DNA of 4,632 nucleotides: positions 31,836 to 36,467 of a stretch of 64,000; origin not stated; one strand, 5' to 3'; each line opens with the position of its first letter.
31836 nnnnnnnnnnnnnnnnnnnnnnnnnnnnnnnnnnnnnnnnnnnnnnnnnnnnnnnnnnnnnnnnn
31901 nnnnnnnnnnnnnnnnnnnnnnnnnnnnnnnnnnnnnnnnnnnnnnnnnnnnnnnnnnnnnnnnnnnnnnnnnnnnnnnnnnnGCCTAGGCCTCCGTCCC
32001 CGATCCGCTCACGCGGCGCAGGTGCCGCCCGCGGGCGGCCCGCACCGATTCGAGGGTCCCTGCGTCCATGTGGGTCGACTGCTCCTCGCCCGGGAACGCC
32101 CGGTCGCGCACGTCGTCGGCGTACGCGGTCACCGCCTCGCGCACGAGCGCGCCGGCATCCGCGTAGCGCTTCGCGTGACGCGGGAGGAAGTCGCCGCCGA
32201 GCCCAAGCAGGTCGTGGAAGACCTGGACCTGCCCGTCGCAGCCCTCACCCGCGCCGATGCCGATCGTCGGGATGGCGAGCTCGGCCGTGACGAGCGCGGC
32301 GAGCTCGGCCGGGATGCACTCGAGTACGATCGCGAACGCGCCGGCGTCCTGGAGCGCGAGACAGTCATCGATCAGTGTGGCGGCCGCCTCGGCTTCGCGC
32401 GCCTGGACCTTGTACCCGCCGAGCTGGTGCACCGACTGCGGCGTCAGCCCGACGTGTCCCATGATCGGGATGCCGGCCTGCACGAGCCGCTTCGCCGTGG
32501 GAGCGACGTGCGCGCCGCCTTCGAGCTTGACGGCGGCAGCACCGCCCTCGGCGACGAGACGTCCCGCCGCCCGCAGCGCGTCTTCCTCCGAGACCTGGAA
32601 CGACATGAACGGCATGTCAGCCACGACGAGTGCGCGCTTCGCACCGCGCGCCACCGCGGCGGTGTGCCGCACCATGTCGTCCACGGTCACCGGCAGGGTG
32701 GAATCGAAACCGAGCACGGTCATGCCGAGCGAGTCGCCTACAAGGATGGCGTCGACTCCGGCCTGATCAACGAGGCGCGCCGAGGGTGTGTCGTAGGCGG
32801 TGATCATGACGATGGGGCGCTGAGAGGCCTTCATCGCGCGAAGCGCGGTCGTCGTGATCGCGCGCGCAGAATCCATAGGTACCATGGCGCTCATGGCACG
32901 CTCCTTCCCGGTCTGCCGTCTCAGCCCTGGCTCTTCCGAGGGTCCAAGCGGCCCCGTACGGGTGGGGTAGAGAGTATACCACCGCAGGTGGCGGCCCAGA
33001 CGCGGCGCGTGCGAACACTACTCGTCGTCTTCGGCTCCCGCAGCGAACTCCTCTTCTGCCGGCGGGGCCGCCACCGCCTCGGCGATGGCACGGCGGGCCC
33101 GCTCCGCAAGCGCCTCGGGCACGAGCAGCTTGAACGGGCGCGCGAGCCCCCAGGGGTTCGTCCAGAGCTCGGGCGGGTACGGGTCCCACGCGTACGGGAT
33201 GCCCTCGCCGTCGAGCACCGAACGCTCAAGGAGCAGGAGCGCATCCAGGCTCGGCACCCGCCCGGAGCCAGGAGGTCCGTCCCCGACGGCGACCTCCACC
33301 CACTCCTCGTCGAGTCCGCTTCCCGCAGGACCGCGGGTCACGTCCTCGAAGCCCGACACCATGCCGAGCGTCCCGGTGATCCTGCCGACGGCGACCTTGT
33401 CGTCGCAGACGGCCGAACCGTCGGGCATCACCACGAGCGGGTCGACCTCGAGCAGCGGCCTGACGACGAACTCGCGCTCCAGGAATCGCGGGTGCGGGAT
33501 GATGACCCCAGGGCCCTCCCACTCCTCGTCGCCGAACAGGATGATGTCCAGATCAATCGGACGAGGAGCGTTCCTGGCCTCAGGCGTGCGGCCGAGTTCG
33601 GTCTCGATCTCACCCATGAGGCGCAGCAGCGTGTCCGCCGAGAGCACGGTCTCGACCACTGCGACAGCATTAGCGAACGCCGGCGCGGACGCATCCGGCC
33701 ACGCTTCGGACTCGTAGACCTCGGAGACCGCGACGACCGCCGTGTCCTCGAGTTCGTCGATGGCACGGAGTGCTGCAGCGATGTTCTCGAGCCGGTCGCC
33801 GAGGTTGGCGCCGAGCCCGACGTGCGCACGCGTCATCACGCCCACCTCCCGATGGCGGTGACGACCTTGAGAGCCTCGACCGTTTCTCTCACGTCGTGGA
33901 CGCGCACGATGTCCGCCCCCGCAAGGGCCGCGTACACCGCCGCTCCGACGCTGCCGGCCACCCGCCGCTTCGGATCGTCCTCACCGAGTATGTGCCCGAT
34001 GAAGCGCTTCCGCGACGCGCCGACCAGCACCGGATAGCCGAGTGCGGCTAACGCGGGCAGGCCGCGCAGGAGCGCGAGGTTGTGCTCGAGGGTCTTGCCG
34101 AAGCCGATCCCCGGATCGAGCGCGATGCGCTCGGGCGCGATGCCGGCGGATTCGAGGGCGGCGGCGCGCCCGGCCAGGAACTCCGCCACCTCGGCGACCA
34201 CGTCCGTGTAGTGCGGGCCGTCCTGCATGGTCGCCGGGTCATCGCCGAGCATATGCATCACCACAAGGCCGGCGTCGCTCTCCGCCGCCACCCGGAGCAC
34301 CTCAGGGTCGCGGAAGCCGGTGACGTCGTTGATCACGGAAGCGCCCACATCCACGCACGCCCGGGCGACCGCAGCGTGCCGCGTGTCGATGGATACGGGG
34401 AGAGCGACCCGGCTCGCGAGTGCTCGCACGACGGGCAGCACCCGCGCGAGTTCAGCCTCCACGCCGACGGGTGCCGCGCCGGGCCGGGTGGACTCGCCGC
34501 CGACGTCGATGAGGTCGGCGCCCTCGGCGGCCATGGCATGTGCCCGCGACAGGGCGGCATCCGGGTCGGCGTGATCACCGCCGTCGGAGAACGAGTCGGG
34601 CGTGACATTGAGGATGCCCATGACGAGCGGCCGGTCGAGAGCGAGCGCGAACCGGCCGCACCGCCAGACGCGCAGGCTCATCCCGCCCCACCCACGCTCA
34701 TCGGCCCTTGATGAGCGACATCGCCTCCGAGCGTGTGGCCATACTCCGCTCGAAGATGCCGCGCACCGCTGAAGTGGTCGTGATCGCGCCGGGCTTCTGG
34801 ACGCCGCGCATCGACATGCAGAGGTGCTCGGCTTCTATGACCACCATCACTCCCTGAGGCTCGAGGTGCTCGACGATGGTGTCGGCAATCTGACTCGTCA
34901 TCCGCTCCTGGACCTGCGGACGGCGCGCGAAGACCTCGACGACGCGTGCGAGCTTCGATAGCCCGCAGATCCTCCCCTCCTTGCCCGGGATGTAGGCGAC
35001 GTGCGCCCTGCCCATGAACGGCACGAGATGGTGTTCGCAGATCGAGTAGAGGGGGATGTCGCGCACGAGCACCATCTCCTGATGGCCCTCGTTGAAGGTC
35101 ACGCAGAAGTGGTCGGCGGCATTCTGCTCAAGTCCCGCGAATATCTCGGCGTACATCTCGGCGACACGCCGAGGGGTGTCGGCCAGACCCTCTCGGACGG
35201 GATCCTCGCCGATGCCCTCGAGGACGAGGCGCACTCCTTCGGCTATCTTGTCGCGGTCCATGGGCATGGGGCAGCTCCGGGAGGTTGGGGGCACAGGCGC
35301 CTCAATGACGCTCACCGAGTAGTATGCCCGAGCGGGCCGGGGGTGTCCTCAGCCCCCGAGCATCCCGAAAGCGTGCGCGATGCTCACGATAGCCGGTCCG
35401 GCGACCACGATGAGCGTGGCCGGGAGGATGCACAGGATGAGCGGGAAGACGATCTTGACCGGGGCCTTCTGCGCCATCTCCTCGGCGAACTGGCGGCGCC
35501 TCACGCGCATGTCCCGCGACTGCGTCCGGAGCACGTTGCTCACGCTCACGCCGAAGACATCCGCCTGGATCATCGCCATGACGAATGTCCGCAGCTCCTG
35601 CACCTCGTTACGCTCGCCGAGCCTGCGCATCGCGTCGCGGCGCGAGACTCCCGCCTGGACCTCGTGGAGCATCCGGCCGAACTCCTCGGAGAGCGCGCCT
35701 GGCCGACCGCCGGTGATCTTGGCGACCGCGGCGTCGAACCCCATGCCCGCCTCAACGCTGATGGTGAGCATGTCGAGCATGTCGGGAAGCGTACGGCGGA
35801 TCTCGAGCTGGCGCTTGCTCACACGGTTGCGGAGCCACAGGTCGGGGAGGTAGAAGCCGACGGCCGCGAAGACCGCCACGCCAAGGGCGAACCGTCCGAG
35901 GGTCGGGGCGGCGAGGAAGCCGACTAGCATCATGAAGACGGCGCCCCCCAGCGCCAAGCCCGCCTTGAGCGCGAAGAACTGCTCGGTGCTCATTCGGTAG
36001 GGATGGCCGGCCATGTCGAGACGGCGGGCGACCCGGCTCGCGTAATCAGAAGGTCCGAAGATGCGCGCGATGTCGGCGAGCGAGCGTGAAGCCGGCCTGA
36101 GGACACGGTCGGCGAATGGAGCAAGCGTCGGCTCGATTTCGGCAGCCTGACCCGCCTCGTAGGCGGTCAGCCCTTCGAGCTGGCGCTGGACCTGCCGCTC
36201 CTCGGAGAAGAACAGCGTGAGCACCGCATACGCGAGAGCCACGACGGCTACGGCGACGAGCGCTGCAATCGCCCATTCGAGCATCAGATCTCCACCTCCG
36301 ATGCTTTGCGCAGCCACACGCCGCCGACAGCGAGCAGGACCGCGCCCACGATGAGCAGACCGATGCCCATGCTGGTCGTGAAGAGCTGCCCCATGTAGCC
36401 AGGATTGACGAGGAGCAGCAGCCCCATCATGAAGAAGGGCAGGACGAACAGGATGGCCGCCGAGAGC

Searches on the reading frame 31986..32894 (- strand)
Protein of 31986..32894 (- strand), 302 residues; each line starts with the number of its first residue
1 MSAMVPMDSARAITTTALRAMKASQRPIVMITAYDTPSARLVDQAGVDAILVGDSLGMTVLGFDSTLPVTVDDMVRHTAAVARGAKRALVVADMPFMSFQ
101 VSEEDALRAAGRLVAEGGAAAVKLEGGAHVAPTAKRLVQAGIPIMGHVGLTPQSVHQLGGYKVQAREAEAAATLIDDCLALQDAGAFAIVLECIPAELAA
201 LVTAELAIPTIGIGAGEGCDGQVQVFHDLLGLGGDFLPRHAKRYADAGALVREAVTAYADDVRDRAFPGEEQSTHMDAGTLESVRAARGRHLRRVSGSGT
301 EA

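Call 48: search_protein_families(library=pfam, max_evalue=0.000001, proteins=[window:31986-32894:-])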
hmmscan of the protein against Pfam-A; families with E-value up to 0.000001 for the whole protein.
window:31986-32894:- (302 aa): 2 families
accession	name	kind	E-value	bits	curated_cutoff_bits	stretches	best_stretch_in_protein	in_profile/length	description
PF02548.21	Pantoate_transf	-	6.9e-116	386.6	28.7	1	13-269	2-258/259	Ketopantoate hydroxymethyltransferase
PF13714.12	PEP_mutase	-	3.6e-07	30.4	31.5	1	18-127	1-107/240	Phosphoenolpyruvate phosphomutase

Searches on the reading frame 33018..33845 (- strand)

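Call 48: search_protein_families(library=pfam, max_evalue=0.000001, proteins=[window:33018-33845:-])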
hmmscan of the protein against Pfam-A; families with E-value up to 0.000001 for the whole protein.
window:33018-33845:- (275 aa): 1 family
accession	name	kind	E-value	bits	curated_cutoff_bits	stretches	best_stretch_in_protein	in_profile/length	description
PF01288.25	HPPK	-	4.2e-34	117.9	25.7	1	9-136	2-116/116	7,8-dihydro-6-hydroxymethylpterin-pyrophosphokinase (HPPK)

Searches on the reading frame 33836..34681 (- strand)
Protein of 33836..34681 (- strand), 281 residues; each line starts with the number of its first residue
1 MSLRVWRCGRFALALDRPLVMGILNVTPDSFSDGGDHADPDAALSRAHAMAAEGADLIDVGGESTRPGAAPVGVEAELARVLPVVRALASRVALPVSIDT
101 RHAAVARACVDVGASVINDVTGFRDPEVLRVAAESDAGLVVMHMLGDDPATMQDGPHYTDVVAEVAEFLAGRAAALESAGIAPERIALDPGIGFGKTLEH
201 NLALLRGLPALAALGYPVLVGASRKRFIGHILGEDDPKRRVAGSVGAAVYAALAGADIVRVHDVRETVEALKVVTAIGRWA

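Call 48: search_protein_families(library=pfam, max_evalue=0.000001, proteins=[window:33836-34681:-])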
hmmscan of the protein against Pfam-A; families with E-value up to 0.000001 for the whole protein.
window:33836-34681:- (281 aa): 1 family
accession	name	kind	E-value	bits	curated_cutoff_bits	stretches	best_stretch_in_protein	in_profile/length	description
PF00809.28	Pterin_bind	-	6.3e-88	295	25.5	1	21-262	1-244/244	Pterin binding enzyme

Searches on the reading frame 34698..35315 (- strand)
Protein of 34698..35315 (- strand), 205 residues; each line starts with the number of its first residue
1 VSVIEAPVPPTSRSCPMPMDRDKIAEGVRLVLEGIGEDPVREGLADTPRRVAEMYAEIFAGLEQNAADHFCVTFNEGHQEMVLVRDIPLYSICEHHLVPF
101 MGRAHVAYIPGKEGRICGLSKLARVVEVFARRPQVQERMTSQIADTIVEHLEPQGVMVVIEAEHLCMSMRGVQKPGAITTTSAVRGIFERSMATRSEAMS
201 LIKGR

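Call 48: search_protein_families(library=pfam, max_evalue=0.000001, proteins=[window:34698-35315:-])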
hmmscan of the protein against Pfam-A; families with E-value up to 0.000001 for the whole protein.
window:34698-35315:- (205 aa): 1 family
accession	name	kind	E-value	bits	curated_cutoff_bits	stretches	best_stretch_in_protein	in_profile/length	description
PF01227.27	GTP_cyclohydroI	-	6.5e-76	254.2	27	1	25-202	2-178/179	GTP cyclohydrolase I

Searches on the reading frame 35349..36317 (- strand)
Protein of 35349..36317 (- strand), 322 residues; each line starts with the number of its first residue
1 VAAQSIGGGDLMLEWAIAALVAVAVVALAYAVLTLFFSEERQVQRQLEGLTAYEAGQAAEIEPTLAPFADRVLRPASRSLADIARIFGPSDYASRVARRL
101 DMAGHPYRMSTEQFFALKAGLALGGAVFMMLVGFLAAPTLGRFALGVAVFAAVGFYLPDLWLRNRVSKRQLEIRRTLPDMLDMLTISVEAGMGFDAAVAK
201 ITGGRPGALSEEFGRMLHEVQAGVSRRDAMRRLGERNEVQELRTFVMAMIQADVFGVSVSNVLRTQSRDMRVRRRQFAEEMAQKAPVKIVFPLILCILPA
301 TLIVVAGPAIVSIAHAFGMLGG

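Call 48: search_protein_families(library=pfam, max_evalue=0.000001, proteins=[window:35349-36317:-])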
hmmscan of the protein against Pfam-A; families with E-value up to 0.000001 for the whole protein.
window:35349-36317:- (322 aa): 1 family
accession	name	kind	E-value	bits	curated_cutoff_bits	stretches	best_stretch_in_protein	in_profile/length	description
PF00482.28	T2SSF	-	5e-18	65.7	25.2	1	181-305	2-123/125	Type II secretion system (T2SS), protein F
